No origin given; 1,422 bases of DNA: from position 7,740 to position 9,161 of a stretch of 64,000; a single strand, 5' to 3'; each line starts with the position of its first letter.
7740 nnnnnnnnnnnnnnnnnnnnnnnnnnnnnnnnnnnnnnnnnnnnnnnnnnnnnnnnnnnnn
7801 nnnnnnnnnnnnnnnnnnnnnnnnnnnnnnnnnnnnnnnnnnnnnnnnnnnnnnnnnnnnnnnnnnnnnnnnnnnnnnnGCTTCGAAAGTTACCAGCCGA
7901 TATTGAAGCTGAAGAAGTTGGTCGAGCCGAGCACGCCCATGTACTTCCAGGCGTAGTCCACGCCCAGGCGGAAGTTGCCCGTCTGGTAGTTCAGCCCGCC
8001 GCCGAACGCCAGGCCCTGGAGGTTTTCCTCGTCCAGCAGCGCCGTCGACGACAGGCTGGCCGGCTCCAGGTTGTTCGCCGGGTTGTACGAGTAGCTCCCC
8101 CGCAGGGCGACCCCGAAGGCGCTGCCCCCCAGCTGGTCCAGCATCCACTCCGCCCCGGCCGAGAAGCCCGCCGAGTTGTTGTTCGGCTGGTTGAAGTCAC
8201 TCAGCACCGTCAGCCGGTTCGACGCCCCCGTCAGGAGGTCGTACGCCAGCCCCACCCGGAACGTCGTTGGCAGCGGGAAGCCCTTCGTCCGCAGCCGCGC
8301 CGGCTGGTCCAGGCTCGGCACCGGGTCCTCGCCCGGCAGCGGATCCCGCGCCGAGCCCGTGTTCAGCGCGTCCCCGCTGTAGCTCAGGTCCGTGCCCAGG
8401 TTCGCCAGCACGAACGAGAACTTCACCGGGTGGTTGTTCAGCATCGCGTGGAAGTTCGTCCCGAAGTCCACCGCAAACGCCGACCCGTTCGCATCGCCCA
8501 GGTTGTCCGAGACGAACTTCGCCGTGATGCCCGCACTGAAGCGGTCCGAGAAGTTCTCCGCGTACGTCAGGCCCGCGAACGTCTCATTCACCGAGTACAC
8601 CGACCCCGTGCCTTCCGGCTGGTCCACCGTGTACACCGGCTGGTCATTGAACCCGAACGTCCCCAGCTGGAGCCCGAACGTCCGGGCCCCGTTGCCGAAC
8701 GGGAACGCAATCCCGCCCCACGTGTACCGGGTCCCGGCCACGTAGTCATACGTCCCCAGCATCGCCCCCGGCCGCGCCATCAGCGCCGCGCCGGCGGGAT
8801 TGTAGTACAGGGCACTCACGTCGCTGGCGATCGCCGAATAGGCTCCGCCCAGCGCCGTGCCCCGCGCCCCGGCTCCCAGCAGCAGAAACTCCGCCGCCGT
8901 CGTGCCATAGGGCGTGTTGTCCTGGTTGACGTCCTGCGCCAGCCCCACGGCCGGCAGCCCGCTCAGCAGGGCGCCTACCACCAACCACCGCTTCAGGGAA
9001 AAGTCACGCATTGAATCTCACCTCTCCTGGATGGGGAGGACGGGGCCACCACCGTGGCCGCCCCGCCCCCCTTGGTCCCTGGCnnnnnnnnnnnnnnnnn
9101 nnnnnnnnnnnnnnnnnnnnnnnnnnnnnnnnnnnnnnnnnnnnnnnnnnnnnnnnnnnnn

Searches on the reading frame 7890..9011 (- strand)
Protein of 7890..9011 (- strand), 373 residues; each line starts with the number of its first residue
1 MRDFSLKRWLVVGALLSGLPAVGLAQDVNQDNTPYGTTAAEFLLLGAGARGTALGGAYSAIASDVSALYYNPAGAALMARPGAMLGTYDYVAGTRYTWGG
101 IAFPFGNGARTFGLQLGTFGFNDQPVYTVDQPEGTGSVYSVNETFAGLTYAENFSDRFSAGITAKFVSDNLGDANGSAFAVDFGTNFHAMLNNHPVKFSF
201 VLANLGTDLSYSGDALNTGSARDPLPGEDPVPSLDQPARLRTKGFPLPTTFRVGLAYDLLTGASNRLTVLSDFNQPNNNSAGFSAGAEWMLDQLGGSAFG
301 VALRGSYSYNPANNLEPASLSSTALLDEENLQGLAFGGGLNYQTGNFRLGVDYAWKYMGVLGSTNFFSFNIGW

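Call 3: search_protein_families(library=pfam, proteins=[window:7890-9011:-], max_evalue=0.01)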
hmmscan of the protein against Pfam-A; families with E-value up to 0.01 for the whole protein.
window:7890-9011:- (373 aa): 3 families
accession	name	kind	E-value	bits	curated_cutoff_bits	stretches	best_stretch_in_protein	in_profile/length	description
PF19572.5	PorV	-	4.4e-05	23.6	27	1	34-172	7-147/243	Type IX secretion system protein PorV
PF03349.22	Toluene_X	-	0.00046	19.2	29.7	1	48-88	21-60/421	Outer membrane protein transport protein (OMPP1/FadL/TodX)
PF03687.19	UPF0164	-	0.00071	18.9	21.4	1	35-80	36-81/325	Uncharacterised protein family (UPF0164)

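Call 4: search_protein_families(library=ncbifam, proteins=[window:7890-9011:-], max_evalue=0.01)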
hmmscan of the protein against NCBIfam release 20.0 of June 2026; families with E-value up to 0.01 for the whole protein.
window:7890-9011:- (373 aa): 4 families
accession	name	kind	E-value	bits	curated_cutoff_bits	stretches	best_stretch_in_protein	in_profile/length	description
NF033709.1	PorV_fam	subfamily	6.1e-43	147.6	90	1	37-371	1-324/326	PorV/PorQ family protein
NF033711.1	T9SS_PorQ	equivalog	5.8e-19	68.3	220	1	36-210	22-192/335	type IX secretion system protein PorQ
NF033710.1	T9SS_OM_PorV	equivalog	1.3e-13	50.9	250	1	29-214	15-213/367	type IX secretion system outer membrane channel protein PorV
NF052325.1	PorVQ2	equivalog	1.4e-12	47.2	325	1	38-202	25-195/354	putative type IX sorting system protein PorV2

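Call 21: search_solved_structures(query=window:7890-9011:-, max_evalue=1)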
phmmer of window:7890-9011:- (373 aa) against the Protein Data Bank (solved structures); distinct sequences matched with E-value up to 1: 2.
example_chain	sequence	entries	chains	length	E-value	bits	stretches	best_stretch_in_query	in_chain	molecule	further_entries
6h3i_F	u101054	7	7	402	6.7e-05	25.3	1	26-217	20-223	PorV | Type IX secretion system protein PorV domain-containing protein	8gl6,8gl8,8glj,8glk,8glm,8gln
9lc9_A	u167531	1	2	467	0.73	12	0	41-102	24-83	Mycothione reductase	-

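Call 83: search_solved_structures(query=A6, max_evalue=10, show_alignments=0)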
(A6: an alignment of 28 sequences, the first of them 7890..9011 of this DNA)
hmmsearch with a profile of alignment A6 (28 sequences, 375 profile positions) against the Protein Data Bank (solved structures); distinct sequences matched with E-value up to 10: 23.
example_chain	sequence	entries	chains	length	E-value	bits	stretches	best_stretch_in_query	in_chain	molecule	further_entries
6h3i_F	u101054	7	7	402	3e-11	45.9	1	40-223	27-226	PorV | Type IX secretion system protein PorV domain-containing protein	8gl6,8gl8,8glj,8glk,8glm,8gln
4og3_A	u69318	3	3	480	0.4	12.6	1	64-138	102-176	Menin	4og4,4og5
9c4v_A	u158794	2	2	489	0.41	12.6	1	64-138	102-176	Menin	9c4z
4gpq_A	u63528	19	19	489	0.41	12.6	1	64-138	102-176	Menin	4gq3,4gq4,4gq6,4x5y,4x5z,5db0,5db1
9c4u_A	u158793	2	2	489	0.41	12.6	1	64-138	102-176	Menin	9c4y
9c4t_A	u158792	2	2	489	0.41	12.6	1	64-138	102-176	Menin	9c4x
9c4s_A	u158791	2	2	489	0.41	12.6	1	64-138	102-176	Menin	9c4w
4og6_A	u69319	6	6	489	0.41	12.6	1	64-138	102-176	Menin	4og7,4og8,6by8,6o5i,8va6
8va5_A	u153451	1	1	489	0.41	12.6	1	64-138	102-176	Menin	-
9wku_A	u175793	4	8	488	0.42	12.5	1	64-138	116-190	Menin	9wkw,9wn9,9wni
9wkv_A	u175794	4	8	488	0.42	12.5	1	64-138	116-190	Menin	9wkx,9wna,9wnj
7uj4_A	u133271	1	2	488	0.42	12.5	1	64-138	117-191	Isoform 2 of Menin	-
8e90_A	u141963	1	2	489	0.42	12.5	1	64-138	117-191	Isoform 2 of Menin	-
6pkc_A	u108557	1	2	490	0.43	12.5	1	64-138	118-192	Menin,Menin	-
7o9t_A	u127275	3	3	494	0.43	12.5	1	64-138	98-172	Menin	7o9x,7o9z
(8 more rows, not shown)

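Call 94: search_protein_families(library=pfam, proteins=[window:7890-9011:-], max_evalue=10)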
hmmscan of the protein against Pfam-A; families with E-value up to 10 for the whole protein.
window:7890-9011:- (373 aa): 3 families
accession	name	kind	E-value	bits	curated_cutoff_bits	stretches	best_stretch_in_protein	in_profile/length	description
PF19572.5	PorV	-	4.4e-05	23.6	27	1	34-172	7-147/243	Type IX secretion system protein PorV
PF03349.22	Toluene_X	-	0.00046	19.2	29.7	1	48-88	21-60/421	Outer membrane protein transport protein (OMPP1/FadL/TodX)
PF03687.19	UPF0164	-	0.00071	18.9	21.4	1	35-80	36-81/325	Uncharacterised protein family (UPF0164)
